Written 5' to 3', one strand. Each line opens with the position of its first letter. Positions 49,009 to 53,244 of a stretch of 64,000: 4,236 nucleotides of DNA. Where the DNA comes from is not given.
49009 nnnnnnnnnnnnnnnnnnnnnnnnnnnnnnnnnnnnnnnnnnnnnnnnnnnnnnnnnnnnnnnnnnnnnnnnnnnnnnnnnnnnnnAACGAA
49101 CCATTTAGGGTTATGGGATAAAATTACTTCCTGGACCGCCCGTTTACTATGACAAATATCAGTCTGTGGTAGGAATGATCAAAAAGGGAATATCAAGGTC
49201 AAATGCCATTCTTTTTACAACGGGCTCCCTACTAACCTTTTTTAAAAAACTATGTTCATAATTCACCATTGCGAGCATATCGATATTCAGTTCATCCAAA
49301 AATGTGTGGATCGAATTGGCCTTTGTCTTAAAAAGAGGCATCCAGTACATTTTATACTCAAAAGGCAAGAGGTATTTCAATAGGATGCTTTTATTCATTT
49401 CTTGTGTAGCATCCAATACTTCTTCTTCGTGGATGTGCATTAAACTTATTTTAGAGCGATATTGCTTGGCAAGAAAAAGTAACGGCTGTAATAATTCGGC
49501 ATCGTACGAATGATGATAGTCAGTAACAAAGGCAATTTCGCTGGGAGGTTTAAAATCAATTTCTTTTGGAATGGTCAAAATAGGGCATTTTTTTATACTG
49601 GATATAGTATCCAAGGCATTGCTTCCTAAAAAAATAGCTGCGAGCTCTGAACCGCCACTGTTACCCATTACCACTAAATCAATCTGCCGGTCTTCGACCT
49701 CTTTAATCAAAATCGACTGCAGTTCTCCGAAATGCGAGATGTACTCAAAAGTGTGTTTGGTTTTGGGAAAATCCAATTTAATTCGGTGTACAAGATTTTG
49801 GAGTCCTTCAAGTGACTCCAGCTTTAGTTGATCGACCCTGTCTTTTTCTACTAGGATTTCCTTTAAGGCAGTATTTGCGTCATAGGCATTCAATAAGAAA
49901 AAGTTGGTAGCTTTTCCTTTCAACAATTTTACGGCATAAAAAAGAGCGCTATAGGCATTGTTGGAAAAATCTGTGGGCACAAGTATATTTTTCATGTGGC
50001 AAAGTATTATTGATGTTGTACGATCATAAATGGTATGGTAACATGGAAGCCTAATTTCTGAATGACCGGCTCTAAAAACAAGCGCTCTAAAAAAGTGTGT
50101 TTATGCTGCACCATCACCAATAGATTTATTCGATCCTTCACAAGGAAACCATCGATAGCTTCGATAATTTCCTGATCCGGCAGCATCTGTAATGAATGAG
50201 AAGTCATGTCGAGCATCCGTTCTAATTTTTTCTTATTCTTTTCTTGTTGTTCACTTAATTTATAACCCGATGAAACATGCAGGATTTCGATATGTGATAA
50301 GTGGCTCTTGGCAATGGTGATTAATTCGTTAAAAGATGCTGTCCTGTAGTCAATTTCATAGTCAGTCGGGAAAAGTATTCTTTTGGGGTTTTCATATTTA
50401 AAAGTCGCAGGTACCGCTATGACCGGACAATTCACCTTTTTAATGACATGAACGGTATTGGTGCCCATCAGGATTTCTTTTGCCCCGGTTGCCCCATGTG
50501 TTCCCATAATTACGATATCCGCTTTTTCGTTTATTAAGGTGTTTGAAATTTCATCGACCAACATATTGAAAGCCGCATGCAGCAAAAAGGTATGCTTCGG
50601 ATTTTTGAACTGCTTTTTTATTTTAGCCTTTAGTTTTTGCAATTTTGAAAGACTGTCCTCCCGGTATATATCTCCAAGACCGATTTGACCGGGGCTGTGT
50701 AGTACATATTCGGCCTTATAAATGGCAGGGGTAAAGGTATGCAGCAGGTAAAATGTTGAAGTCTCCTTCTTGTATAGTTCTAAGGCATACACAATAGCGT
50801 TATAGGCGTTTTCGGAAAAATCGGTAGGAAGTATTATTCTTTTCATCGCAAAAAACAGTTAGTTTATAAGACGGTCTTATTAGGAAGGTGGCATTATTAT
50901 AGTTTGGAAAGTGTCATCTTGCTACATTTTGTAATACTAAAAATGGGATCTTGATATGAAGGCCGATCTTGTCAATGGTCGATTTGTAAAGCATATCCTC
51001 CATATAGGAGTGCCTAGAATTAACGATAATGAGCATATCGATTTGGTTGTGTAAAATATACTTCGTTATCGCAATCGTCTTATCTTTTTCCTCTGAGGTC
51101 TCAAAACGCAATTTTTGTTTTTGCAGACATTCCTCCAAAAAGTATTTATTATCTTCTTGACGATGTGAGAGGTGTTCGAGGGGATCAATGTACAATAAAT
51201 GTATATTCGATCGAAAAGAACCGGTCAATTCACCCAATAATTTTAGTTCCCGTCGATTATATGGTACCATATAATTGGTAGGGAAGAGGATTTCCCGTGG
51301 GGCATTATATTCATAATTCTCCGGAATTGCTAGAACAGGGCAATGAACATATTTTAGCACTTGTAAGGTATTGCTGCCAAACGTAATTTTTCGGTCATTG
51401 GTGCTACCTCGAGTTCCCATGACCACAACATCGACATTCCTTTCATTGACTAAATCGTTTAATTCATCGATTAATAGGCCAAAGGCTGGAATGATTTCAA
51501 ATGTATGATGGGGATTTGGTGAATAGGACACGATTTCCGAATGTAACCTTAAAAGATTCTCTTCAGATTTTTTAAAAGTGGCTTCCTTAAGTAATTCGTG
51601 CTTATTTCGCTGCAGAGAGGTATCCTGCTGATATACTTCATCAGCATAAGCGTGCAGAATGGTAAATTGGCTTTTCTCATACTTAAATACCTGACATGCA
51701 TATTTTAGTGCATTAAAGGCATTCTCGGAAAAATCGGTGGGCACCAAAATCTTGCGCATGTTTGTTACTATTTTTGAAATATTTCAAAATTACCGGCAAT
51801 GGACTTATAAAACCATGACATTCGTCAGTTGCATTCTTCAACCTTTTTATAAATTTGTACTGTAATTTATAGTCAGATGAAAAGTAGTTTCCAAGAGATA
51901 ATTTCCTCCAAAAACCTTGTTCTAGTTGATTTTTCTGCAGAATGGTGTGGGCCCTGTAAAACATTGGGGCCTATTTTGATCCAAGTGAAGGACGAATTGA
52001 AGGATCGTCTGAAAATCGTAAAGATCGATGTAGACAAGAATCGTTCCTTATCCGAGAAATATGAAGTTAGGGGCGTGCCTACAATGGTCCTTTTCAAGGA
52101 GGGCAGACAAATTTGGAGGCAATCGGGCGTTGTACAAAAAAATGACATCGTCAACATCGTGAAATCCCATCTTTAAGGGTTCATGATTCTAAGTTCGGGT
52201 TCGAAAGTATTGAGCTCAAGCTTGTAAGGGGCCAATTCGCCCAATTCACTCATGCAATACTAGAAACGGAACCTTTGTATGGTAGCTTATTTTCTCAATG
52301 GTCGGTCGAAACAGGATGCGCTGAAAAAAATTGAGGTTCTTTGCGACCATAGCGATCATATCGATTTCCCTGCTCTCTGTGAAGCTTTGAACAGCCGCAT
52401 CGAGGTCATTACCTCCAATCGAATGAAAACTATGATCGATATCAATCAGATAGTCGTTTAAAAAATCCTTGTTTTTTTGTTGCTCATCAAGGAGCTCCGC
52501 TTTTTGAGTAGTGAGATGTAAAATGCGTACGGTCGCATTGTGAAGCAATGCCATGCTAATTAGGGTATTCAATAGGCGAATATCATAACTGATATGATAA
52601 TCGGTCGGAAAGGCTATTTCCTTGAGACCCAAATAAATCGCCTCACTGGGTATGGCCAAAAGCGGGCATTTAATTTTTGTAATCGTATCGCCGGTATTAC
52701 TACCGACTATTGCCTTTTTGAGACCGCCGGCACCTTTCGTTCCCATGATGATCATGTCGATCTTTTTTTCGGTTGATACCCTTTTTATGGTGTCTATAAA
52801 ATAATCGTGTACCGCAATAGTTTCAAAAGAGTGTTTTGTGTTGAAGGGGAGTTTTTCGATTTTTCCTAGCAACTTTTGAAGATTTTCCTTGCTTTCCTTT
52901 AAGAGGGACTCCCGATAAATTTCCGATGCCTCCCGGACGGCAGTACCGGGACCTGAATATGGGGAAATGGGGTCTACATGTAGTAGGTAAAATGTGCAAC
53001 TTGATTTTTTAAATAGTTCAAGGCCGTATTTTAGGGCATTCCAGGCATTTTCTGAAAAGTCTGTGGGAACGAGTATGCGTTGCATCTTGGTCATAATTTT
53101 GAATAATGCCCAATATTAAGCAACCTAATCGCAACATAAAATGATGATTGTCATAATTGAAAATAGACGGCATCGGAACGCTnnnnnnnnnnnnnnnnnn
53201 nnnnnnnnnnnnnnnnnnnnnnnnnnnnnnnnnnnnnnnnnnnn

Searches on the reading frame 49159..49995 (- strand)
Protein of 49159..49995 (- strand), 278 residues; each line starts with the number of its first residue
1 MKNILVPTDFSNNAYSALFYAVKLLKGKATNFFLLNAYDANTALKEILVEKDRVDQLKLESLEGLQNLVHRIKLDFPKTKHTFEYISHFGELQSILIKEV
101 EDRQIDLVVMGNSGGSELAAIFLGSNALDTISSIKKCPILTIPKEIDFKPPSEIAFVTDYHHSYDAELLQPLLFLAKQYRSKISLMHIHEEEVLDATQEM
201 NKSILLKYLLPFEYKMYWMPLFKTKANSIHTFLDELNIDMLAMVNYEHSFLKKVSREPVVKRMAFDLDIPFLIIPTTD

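Call 6: search_protein_families(library=pfam, proteins=[window:49159-49995:-], max_evalue=0.001)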
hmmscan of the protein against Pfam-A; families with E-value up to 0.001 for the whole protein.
window:49159-49995:- (278 aa): 1 family
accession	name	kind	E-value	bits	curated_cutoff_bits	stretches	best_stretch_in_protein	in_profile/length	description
PF00582.32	Usp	-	2.5e-18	67.4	24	1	1-141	1-139/141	Universal stress protein family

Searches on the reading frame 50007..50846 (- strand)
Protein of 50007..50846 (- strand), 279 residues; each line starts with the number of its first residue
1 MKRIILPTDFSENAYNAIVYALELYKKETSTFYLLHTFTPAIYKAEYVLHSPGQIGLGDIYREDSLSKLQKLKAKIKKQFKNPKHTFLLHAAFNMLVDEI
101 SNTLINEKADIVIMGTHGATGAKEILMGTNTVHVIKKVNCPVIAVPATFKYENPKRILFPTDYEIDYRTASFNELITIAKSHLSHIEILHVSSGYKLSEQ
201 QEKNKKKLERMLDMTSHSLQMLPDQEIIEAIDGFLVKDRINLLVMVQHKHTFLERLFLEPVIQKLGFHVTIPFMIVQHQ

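Call 6: search_protein_families(library=pfam, proteins=[window:50007-50846:-], max_evalue=0.001)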
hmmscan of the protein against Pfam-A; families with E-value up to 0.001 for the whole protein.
window:50007-50846:- (279 aa): 1 family
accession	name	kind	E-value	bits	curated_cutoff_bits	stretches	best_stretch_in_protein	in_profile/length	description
PF00582.32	Usp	-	8.6e-27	94.8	24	1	1-146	1-141/141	Universal stress protein family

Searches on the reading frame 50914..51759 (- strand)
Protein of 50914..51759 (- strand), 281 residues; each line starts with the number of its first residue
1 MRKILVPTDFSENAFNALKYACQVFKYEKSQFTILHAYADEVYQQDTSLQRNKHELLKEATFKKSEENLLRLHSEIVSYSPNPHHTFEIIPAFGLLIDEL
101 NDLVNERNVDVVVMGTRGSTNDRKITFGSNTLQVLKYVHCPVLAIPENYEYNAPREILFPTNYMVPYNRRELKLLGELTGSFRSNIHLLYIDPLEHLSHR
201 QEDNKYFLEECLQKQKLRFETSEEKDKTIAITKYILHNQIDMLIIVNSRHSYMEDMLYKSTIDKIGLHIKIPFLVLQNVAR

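Call 6: search_protein_families(library=pfam, proteins=[window:50914-51759:-], max_evalue=0.001)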
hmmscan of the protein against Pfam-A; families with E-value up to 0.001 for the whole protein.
window:50914-51759:- (281 aa): 1 family
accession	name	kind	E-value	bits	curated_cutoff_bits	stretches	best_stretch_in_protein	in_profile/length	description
PF00582.32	Usp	-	1.6e-25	90.8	24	1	1-146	1-141/141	Universal stress protein family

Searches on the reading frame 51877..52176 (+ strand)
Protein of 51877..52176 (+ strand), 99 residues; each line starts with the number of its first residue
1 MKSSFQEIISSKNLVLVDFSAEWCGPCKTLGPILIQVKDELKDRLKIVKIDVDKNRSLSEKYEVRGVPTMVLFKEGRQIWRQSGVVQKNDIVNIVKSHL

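Call 7: search_protein_families(library=pfam, proteins=[window:51877-52176:+], max_evalue=0.001)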
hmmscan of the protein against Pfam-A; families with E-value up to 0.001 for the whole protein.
window:51877-52176:+ (99 aa): 7 families
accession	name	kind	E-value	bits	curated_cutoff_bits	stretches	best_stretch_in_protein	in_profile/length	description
PF00085.26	Thioredoxin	-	7.8e-29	100.2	23.5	1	2-96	7-102/103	Thioredoxin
PF13905.12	Thioredoxin_8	-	4.6e-10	40.1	27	1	13-60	2-51/94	Thioredoxin-like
PF13098.12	Thioredoxin_2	-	3.4e-09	37.4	27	1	11-91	4-100/104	Thioredoxin-like domain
PF00578.27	AhpC-TSA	-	1.8e-06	28.3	26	1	10-89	24-104/124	AhpC/TSA family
PF13899.12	Thioredoxin_7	-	7.5e-06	26.4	27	1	10-73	15-81/83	Thioredoxin-like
PF05768.20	Glrx-like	-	8e-05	23.3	26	1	19-74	5-57/77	Glutaredoxin-like domain (DUF836)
PF02966.22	DIM1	-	0.00019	21.7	27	1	11-96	19-104/133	Mitosis protein DIM1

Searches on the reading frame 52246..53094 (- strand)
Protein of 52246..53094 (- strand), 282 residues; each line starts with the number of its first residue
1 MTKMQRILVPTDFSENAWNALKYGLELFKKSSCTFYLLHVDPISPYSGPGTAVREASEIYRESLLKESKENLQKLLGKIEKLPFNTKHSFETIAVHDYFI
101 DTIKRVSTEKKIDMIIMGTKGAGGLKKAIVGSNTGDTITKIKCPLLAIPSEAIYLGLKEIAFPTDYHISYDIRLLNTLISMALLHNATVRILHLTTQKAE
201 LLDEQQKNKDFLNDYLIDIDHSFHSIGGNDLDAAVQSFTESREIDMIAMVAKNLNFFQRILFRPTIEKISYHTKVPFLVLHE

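Call 6: search_protein_families(library=pfam, proteins=[window:52246-53094:-], max_evalue=0.001)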
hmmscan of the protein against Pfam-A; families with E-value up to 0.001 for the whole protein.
window:52246-53094:- (282 aa): 1 family
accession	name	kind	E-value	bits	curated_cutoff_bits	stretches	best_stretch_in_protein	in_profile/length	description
PF00582.32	Usp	-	8.9e-33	114.3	24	2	4-149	1-141/141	Universal stress protein family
